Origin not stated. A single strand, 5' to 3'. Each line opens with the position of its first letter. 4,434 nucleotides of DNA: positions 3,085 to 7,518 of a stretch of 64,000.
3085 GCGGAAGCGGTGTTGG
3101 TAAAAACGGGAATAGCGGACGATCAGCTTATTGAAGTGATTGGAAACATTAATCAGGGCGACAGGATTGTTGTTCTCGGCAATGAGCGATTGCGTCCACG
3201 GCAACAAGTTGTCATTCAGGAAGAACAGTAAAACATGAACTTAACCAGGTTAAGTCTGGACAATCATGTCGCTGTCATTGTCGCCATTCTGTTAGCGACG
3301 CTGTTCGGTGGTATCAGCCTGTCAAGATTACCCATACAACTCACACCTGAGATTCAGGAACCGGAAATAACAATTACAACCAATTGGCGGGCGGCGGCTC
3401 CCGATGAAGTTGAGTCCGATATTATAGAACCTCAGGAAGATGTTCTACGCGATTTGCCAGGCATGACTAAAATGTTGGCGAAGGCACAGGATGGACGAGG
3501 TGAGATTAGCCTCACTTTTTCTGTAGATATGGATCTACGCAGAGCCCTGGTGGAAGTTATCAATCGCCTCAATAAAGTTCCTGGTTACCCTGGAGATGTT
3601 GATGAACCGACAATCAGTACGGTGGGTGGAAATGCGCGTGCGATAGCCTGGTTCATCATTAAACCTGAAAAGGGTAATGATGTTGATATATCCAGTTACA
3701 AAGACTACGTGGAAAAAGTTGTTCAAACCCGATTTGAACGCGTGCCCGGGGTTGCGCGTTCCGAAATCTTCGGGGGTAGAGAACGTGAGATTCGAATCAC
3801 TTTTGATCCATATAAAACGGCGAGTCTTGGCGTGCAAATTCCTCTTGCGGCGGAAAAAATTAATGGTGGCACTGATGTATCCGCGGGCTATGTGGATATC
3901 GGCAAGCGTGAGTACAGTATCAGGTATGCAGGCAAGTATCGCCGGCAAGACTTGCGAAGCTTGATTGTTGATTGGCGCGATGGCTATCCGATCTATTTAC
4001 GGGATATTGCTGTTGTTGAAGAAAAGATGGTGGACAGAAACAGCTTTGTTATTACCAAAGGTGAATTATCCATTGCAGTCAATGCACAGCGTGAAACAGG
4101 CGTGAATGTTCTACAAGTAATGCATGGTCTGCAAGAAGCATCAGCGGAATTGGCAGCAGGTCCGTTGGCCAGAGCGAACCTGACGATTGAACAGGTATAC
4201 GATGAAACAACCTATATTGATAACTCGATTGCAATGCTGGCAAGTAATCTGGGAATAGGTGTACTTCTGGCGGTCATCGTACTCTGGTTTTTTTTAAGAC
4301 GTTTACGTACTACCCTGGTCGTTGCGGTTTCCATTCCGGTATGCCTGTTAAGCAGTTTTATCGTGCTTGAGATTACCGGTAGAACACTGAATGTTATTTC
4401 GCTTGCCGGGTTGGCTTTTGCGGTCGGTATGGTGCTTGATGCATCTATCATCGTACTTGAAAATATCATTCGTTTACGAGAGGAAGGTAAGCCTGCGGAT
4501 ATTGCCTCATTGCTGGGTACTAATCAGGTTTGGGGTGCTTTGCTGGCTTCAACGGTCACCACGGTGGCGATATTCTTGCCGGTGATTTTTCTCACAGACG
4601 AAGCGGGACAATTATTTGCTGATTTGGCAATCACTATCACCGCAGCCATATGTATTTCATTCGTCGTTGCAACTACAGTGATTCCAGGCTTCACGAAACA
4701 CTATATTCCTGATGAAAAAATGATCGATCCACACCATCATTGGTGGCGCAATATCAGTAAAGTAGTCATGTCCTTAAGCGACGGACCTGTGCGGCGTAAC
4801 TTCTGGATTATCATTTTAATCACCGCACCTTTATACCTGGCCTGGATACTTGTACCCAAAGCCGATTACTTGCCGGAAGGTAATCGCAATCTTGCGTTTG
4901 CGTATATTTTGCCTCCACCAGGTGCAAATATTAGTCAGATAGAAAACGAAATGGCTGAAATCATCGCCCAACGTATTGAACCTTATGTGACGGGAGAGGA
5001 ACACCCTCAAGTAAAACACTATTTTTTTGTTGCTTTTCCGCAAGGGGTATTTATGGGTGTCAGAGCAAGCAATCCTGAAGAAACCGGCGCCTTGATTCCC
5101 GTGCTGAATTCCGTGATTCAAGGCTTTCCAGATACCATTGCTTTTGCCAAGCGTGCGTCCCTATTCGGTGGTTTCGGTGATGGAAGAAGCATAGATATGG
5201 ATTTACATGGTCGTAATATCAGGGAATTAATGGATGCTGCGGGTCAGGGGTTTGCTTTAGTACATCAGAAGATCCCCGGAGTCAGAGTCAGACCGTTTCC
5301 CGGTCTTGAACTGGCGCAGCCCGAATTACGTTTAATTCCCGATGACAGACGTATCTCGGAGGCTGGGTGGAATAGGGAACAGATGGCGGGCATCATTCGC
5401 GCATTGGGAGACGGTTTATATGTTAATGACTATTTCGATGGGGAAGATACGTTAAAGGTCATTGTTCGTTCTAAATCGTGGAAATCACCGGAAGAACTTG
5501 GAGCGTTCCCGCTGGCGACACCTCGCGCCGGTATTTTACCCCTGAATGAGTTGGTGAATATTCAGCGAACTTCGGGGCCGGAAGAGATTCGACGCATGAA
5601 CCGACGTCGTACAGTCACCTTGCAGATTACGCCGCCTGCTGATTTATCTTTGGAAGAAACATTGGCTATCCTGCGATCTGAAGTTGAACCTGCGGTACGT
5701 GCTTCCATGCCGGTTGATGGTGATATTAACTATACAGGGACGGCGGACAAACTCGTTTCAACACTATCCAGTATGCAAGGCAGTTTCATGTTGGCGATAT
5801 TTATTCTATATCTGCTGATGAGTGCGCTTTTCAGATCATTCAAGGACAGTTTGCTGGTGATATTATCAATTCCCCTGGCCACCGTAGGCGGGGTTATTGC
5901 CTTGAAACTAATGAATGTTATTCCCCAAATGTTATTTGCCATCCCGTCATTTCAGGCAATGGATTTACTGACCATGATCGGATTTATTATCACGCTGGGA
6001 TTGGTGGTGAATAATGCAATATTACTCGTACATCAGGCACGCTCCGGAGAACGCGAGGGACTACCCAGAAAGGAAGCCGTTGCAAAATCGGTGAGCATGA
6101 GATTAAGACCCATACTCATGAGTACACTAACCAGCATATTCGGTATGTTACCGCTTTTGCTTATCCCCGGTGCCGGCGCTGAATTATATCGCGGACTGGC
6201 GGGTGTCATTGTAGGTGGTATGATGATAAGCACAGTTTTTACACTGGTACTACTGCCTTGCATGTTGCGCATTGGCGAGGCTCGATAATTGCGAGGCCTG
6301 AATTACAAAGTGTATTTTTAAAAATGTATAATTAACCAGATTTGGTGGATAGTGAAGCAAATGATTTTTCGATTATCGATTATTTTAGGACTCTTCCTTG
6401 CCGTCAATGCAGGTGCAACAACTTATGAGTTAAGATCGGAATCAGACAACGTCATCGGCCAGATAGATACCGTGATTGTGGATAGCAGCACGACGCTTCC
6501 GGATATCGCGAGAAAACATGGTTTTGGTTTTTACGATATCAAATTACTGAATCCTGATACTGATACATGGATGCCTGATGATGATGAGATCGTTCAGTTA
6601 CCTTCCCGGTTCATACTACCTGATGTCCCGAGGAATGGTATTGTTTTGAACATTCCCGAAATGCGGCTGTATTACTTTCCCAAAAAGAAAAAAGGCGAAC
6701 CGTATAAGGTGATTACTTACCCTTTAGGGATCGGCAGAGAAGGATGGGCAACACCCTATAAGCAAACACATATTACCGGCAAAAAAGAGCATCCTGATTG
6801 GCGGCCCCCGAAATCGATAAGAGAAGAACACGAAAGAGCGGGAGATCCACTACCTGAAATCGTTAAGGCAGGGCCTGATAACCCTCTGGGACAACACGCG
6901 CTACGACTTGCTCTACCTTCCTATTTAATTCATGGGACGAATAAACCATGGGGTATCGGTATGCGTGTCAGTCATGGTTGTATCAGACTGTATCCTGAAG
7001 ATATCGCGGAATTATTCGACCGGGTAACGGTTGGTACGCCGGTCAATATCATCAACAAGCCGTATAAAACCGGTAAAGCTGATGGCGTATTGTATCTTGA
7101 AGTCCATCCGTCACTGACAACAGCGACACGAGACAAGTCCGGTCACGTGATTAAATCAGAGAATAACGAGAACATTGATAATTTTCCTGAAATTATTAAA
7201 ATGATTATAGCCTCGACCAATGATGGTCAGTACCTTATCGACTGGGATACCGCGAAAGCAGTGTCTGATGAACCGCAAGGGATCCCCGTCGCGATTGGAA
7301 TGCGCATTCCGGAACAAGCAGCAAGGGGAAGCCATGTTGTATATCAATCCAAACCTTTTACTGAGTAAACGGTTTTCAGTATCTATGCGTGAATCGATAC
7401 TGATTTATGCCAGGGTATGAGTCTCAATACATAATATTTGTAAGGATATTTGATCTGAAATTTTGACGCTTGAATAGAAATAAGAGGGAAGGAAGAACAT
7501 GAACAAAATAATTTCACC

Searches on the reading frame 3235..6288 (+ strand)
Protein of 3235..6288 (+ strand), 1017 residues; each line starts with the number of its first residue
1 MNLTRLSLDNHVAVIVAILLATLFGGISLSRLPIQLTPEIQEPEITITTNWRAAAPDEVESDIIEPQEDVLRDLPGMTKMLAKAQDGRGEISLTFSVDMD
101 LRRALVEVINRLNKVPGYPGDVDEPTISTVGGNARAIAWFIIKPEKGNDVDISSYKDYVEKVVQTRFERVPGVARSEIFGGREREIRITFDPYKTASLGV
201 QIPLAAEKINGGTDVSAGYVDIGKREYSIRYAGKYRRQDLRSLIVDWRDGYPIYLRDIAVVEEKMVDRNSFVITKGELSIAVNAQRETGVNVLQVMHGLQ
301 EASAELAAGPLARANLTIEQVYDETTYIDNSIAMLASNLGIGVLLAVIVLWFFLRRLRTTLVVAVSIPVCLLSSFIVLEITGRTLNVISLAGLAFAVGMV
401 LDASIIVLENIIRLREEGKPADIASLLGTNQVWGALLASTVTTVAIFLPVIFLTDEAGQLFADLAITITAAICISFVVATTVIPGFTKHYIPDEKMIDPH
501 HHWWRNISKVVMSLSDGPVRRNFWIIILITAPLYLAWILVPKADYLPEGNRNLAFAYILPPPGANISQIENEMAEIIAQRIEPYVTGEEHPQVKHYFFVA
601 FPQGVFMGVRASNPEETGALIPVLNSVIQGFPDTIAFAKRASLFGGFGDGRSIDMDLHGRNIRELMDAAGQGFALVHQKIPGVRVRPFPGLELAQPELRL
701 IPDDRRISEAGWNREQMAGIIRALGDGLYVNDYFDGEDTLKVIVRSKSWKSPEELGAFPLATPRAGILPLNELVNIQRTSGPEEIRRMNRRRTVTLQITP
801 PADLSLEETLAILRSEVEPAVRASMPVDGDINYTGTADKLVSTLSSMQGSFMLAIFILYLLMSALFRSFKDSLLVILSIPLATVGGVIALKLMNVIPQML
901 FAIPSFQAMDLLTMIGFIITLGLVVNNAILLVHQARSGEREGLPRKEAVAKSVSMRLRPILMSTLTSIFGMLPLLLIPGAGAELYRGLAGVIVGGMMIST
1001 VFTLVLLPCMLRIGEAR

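Call 5: search_protein_families(library=ncbifam, proteins=[window:3235-6288:+])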
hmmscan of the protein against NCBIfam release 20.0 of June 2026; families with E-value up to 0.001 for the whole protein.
window:3235-6288:+ (1017 aa): 20 families
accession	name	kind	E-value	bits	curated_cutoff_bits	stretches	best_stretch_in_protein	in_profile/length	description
NF033617.1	RND_permease_2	subfamily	1.1e-149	500.4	1250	1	8-1012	5-1005/1009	multidrug efflux RND transporter permease subunit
NF000282.2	RND_permease_1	subfamily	1.7e-121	407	1250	1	13-1010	11-1023/1029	multidrug efflux RND transporter permease subunit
TIGR00915.1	2A0602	subfamily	6.2e-106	355.4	940.35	1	13-1010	12-1024/1050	efflux RND transporter permease subunit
NF007133.0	PRK09579.1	equivalog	1.2e-90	304.5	1763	1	3-1011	3-999/1017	multidrug efflux RND transporter permease subunit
NF007798.0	PRK10503.1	equivalog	2.1e-86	290.5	1584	2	14-487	26-495/1040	MdtB/MuxB family multidrug efflux RND transporter permease subunit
TIGR00914.1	2A0601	subfamily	3e-85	286.8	701.45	2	5-491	7-507/1051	CusA/CzcA family heavy metal efflux RND transporter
NF007905.0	PRK10614.1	equivalog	1.4e-82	277.9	1774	2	6-524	6-521/1025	multidrug efflux RND transporter permease subunit MdtC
NF007842.1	PRK10555.1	equivalog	1.5e-67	228.3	1854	1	13-1010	12-1022/1036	multidrug efflux RND transporter permease AcrD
NF007131.0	PRK09577.1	equivalog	1.9e-65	221.2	1768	1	5-1011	3-1019/1045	multidrug efflux RND transporter permease subunit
NF011706.2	PRK15127.1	equivalog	5e-63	213.4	2150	2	13-486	12-492/1049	multidrug efflux RND transporter permease subunit AcrB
NF000037.1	RND_perm_OqxB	exception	2.7e-62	210.9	2200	2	1-486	1-494/1050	multidrug efflux RND transporter permease subunit OqxB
TIGR03480.1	HpnN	hypoth_equivalog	2.8e-10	38.9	751.85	1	335-525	271-457/862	hopanoid biosynthesis associated RND transporter like protein HpnN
TIGR00916.1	2A0604s01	subfamily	2.7e-09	37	148.6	2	302-479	52-230/231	SecD/SecF family protein translocase subunit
NF009583.0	PRK13024.1-3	subfamily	6.9e-07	27.7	721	1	330-492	276-433/755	protein translocase subunit SecDF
NF011315.0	PRK14726.1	equivalog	2.9e-06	25.7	1249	1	297-492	336-530/855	protein translocase subunit SecDF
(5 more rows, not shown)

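Call 6: search_protein_families(library=pfam, proteins=[window:3235-6288:+])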
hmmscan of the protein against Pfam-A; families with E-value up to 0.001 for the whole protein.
window:3235-6288:+ (1017 aa): 2 families
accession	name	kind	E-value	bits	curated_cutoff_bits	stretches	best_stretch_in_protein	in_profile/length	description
PF00873.25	ACR_tran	-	2.2e-173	579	28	1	4-1011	2-1017/1021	AcrB/AcrD/AcrF family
PF03176.21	MMPL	-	8.2e-06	25.4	20.5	1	826-1011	120-299/333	MMPL family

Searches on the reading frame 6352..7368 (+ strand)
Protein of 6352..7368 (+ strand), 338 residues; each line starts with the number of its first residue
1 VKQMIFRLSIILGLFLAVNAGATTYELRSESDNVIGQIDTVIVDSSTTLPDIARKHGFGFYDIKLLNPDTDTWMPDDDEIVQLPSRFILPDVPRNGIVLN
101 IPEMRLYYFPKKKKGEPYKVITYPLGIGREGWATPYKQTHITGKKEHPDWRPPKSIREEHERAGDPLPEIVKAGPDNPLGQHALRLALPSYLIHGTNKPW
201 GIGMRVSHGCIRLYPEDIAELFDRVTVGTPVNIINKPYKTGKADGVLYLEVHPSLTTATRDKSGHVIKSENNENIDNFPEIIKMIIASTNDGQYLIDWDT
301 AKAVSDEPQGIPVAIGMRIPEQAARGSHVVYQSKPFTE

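Call 5: search_protein_families(library=ncbifam, proteins=[window:6352-7368:+])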
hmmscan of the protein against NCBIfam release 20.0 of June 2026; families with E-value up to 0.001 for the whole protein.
window:6352-7368:+ (338 aa): 4 families
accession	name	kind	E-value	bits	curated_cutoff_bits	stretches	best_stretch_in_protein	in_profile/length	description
NF047955.1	TransPepLdtE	equivalog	1.3e-59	202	480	1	7-260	8-260/322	L,D-transpeptidase LdtE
NF007612.0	PRK10260.1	equivalog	1.2e-57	195.3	583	1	17-264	19-265/306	L,D-transpeptidase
NF007563.0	PRK10190.1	equivalog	7.7e-57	192.8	517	1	9-257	8-255/310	L,D-transpeptidase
NF040925.1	LD_carbox_ElsL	exception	1.9e-06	27.7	270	1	192-231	117-156/164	cell wall-recycling L,D-carboxypeptidase ElsL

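Call 6: search_protein_families(library=pfam, proteins=[window:6352-7368:+])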
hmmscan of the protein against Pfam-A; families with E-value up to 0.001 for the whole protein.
window:6352-7368:+ (338 aa): 1 family
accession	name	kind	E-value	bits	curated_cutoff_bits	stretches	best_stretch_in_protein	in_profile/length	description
PF03734.19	YkuD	-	3.4e-20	73.6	23.4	1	96-233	3-146/146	L,D-transpeptidase catalytic domain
